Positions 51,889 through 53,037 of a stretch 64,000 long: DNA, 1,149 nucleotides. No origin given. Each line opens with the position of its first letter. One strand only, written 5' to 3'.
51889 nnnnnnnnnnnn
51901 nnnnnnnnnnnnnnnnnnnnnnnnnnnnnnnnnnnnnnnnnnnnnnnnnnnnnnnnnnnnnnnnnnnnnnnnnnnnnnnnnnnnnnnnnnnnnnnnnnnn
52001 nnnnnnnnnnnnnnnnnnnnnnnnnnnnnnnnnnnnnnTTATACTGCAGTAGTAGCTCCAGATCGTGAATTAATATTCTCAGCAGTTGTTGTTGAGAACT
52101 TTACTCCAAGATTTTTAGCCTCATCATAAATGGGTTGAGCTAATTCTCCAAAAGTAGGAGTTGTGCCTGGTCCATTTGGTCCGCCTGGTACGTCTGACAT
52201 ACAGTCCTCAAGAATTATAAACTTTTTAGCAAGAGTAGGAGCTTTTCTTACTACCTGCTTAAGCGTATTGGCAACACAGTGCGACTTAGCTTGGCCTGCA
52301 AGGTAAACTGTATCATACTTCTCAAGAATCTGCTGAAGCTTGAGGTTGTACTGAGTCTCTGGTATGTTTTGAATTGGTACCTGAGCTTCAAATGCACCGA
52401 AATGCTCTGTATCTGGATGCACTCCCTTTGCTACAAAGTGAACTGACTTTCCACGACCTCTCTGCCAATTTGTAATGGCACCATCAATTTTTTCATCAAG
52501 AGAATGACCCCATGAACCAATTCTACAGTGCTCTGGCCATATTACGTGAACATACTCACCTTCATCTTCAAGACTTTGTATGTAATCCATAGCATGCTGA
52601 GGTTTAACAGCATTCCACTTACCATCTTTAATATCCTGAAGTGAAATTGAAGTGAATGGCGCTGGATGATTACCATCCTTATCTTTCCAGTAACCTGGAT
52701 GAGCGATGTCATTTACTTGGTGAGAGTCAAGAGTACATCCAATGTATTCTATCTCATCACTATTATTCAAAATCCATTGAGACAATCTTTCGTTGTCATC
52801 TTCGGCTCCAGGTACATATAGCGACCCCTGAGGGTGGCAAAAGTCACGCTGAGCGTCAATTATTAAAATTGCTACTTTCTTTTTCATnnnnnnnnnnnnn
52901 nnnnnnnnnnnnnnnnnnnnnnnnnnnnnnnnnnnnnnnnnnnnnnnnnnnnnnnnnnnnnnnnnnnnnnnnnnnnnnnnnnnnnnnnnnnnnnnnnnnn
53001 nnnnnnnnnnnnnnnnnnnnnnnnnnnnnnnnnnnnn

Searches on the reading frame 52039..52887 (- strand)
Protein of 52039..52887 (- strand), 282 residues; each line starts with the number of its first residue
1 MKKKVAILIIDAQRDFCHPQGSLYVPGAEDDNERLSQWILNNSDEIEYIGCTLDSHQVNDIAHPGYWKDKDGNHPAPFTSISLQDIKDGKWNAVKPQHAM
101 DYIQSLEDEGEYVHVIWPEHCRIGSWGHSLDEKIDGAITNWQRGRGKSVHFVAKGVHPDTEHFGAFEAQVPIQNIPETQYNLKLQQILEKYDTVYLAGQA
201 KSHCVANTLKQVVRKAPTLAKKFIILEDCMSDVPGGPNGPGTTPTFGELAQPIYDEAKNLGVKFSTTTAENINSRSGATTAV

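Call 20: search_protein_families(library=pfam, proteins=[window:52039-52887:-], max_evalue=0.01)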
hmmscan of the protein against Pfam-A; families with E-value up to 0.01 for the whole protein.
window:52039-52887:- (282 aa): 1 family
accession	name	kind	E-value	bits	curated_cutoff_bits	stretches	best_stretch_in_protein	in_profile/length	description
PF00857.26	Isochorismatase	-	7.1e-05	23.4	27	0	180-233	100-151/175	Isochorismatase domain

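Call 21: search_protein_families(library=ncbifam, proteins=[window:52039-52887:-], max_evalue=0.01)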
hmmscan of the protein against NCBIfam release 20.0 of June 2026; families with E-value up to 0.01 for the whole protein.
window:52039-52887:- (282 aa): 1 family
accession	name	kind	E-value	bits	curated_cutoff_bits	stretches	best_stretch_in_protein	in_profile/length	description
NF008623.0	PRK11609.1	equivalog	0.00084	19.2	174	0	4-56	3-54/213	bifunctional nicotinamidase/pyrazinamidase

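Call 41: search_solved_structures(query=window:52039-52887:-, max_evalue=1, show_alignments=2)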
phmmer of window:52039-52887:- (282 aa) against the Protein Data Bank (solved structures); distinct sequences matched with E-value up to 1: 8.
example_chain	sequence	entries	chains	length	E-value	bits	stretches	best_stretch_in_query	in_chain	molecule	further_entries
2h0r_A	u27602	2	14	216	1.2e-09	41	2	110-209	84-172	Nicotinamidase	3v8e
3pl1_A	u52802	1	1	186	0.035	16.4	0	6-56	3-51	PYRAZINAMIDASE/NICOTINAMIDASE PNCA (PZase)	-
3irv_A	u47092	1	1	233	0.086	15.2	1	4-31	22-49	CYSTEINE HYDROLASE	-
1ilw_A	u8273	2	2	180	0.13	14.6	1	5-62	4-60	180 aa long hypothetical Pyrazinamidase/nicotinamidase | 180aa long hypothetical Pyrazinamidase/Nicotinamidase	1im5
29iv_A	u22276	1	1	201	0.25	13.6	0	115-213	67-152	nicotinamidase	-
3hb7_A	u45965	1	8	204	0.62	12.3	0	4-61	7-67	Isochorismatase hydrolase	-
9u8m_A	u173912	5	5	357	0.66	12.2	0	116-230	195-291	nicotinamidase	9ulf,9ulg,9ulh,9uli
6vlb_A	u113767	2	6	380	0.8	12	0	169-250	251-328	UDP-N-acetylglucosamine 2-epimerase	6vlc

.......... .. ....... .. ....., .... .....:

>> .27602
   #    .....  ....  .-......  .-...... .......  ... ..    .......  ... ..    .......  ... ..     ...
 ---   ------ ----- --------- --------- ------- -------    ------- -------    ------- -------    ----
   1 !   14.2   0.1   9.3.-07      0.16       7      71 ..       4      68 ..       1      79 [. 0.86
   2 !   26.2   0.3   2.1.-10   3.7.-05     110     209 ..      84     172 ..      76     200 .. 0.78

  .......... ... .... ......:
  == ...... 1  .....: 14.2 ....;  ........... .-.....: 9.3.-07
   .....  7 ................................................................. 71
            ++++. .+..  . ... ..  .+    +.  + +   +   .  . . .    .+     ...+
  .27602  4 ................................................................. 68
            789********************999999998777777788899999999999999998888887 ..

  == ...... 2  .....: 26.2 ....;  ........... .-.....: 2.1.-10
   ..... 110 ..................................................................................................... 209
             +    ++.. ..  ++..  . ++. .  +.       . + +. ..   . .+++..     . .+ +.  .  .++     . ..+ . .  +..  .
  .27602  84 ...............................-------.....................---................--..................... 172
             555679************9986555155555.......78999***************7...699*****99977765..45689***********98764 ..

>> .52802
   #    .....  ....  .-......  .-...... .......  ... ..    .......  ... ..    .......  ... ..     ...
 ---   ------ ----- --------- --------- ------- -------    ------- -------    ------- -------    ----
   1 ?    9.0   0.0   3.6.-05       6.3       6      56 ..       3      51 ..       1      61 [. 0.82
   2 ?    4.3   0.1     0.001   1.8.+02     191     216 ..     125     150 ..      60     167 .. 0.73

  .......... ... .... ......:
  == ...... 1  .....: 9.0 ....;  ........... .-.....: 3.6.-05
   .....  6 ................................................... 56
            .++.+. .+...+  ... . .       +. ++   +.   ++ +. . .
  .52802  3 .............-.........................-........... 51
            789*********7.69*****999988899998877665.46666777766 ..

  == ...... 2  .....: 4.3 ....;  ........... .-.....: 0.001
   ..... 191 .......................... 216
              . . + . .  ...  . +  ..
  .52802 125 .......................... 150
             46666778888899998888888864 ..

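Call 73: find_homologous_proteins(query=window:52039-52887:-, max_evalue=0.001)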
Query window:52039-52887:- (282 aa): 1108 proteins with E <= 0.001 among 1555 candidates; the best 120 are listed.
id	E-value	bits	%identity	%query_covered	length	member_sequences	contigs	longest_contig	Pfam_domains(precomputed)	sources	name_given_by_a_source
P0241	2.7e-194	662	100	100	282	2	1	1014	-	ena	-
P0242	2.2e-155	534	78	99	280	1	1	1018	-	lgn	-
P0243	2.8e-151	521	78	99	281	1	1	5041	-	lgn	-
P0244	5.8e-151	520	77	99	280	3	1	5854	PF00857.27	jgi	jgi:nicotinamidase/pyrazinamidase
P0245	7.9e-149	513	78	96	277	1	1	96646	-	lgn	-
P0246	1.7e-147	508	75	99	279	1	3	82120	-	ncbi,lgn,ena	ncbi:MAG: nicotinamidase [Nanoarchaeota archaeon]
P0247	1.3e-146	505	75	99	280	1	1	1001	-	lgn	-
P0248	8.2e-146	503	75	98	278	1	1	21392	-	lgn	-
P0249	1.9e-144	498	77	96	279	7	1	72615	-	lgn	-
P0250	2.6e-144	498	75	99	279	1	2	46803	-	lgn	-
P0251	2.4e-143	495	74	98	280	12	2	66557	-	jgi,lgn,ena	-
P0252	6.5e-141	487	74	96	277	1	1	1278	-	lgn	-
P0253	5.6e-138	477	71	100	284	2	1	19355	-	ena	-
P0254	1.1e-131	456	70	99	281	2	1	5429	-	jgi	jgi:nicotinamidase-related amidase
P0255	1.5e-130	453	67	100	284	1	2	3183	-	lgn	-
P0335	5.3e-88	313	55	95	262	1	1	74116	-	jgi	jgi:nicotinamidase/pyrazinamidase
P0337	7.8e-88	312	54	94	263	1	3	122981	-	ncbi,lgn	-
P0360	7.3e-86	306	54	94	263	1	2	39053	PF00857.27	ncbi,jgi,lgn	jgi:nicotinamidase-related amidase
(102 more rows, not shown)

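Call 74: find_encoding_contigs(protein=P0337, flank=7000, max_places=1)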
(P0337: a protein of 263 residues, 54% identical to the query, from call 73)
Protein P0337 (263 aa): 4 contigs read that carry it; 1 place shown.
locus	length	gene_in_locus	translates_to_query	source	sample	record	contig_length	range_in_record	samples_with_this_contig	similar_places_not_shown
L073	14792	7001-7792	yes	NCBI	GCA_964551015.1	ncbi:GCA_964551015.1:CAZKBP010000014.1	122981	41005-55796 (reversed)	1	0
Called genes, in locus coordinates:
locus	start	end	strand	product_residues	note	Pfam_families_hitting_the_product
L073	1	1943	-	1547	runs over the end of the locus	PF13646:HEAT_2 (faint), PF00027:cNMP_binding (faint)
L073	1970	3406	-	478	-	-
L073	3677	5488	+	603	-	PF00704:Glyco_hydro_18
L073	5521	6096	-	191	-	-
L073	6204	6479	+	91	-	-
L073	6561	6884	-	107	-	-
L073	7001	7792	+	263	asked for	-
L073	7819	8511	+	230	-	PF00702:Hydrolase, PF13419:HAD_2, PF13242:Hydrolase_like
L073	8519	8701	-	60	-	-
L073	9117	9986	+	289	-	PF11138:DUF2911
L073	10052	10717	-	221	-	PF00293:NUDIX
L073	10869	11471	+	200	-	PF00156:Pribosyltran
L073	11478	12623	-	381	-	PF02684:LpxB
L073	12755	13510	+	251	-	PF00977:His_biosynth, PF02581:TMP-TENI (faint), PF05690:ThiG (faint), PF03060:NMO (faint)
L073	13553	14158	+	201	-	PF01502:PRA-CH, PF01503:PRA-PH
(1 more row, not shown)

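Call 75: find_encoding_contigs(protein=P0335, flank=7000, max_places=1)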
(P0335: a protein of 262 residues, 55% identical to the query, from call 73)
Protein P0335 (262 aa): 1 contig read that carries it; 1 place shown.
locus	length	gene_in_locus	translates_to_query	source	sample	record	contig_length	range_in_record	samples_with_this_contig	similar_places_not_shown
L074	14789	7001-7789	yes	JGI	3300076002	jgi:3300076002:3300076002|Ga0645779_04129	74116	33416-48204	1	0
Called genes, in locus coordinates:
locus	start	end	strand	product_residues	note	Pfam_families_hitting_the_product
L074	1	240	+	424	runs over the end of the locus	-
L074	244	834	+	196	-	-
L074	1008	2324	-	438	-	PF07690:MFS_1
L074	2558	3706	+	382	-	PF00465:Fe-ADH, PF13685:Fe-ADH_2 (weak), PF25137:ADH_Fe_C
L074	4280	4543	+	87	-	PF12636:DUF3781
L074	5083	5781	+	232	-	PF00293:NUDIX, PF19368:WHD_AraR, PF21906:WHD_NrtR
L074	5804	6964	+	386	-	PF17767:NAPRTase_N, PF04095:NAPRTase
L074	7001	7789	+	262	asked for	-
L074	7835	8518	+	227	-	PF00092:VWA (weak)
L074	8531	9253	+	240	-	-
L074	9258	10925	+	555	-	-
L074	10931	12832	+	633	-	PF00795:CN_hydrolase, PF02540:NAD_synthase, PF03054:tRNA_Me_trans (faint)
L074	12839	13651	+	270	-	PF25969:NUDT9_N, PF00293:NUDIX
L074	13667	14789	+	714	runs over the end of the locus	PF13489:Methyltransf_23 (weak), PF13847:Methyltransf_31, PF08241:Methyltransf_11, PF08242:Methyltransf_12 (weak), PF13649:Methyltransf_25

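Call 76: find_encoding_contigs(protein=P0360, flank=7000, max_places=1)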
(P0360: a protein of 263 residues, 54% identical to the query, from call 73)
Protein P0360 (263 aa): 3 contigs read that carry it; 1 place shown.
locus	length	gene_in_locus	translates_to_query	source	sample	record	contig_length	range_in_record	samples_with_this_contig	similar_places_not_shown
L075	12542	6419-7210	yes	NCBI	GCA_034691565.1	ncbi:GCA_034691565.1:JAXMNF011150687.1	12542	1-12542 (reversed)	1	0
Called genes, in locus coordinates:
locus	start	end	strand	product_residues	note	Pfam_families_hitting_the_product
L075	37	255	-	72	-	-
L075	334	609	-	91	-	-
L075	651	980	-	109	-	-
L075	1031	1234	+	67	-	-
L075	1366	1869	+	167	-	-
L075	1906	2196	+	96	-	-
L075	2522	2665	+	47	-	-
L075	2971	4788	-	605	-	PF00575:S1 (weak), PF13509:S1_2 (faint), PF00575:S1, PF23459:S1_RRP5 (weak), PF00575:S1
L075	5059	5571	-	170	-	PF01844:HNH, PF13395:HNH_4 (weak), PF14279:HNH_5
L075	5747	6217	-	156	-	PF01668:SmpB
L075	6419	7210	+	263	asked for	PF00857:Isochorismatase (faint)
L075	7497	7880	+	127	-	PF01152:Bac_globin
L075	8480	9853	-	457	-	-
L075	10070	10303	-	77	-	-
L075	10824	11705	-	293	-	PF01882:DUF58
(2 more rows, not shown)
